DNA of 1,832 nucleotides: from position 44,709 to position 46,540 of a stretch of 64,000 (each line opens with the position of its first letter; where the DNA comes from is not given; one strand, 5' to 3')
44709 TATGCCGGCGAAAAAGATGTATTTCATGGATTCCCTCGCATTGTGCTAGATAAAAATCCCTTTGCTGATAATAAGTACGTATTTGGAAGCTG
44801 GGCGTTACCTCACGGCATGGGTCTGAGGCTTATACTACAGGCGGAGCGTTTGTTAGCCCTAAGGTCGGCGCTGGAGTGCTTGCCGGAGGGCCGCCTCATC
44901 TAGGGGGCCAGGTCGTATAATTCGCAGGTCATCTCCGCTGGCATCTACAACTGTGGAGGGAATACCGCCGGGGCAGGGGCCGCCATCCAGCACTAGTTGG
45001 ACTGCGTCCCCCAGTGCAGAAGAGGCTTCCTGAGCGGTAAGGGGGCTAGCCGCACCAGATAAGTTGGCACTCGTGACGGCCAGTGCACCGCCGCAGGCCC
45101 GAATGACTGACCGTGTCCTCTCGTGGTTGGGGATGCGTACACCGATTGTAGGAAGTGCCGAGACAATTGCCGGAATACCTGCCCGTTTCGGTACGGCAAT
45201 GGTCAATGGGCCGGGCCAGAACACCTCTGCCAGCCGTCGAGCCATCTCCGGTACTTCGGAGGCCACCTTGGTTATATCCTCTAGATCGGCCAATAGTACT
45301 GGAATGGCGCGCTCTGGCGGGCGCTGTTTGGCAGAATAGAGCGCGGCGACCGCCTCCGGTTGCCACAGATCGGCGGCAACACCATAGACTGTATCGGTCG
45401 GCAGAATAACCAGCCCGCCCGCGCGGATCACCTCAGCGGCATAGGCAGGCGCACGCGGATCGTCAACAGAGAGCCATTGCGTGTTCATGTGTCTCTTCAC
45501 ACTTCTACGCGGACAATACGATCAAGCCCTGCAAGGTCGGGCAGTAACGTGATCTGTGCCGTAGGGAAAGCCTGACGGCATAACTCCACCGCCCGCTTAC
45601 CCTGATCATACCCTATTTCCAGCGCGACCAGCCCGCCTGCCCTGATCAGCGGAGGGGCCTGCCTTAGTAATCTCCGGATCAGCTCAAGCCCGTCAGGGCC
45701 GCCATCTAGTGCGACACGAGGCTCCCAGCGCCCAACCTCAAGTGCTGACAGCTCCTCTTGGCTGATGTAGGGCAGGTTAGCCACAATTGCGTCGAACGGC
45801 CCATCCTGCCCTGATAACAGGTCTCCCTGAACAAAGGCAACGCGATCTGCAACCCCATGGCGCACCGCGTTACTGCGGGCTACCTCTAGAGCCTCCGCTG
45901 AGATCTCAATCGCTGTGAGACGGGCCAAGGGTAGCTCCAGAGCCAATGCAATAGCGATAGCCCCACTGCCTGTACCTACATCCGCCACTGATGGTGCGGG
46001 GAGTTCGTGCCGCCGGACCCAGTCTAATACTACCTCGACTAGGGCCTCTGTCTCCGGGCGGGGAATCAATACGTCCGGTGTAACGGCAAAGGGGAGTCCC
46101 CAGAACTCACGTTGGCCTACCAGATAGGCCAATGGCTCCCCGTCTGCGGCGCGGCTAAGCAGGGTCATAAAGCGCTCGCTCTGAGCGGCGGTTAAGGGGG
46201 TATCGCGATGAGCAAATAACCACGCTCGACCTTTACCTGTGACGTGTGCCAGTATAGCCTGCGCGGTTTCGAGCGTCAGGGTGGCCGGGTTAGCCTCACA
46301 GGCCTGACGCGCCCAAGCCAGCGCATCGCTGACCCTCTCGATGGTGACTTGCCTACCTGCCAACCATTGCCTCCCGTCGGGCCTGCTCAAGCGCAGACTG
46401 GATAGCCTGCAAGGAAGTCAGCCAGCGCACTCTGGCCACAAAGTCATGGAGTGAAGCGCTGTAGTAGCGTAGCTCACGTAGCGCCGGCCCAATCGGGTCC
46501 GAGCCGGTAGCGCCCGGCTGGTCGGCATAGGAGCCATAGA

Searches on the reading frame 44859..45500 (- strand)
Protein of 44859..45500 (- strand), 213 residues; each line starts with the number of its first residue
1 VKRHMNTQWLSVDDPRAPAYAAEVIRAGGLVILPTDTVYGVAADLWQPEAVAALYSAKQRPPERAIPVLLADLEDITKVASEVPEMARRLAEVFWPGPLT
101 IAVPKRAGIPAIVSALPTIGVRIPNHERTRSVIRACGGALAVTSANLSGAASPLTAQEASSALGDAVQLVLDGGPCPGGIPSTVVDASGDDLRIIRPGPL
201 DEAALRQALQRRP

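Call 81: search_protein_families(library=pfam, proteins=[window:44859-45500:-], max_evalue=0.00001)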
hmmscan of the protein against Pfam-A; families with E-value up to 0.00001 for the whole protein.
window:44859-45500:- (213 aa): 1 family
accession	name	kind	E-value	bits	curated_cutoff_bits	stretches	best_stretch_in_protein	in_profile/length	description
PF01300.24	Sua5_yciO_yrdC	-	8.3e-55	185.5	25.1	1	23-198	1-178/178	Telomere recombination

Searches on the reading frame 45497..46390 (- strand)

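Call 81: search_protein_families(library=pfam, proteins=[window:45497-46390:-], max_evalue=0.00001)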
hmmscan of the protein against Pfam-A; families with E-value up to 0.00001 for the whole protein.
window:45497-46390:- (297 aa): 8 families
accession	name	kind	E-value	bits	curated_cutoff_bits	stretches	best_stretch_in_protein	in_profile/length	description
PF17827.6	PrmC_N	-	4.9e-16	59.5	23.4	1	22-92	1-71/71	PrmC N-terminal domain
PF05175.20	MTS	-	1.6e-13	51.1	23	1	133-213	33-113/170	Methyltransferase small domain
PF13649.12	Methyltransf_25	-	3.8e-13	50.4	27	1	135-215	1-83/97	Methyltransferase domain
PF13847.12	Methyltransf_31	-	1.5e-12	47.8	27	1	134-206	6-82/145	Methyltransferase domain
PF06325.19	PrmA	-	2.9e-10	40.6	22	1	121-206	151-234/296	Ribosomal protein L11 methyltransferase (PrmA)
PF08241.18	Methyltransf_11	-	6.6e-09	36.7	21.2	1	137-205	2-67/95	Methyltransferase domain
PF08242.18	Methyltransf_12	-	1.4e-08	35.8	30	1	137-205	2-72/98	Methyltransferase domain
PF01170.24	UPF0020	-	5e-06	26.8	22.3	0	155-208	76-131/197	RMKL-like, methyltransferase domain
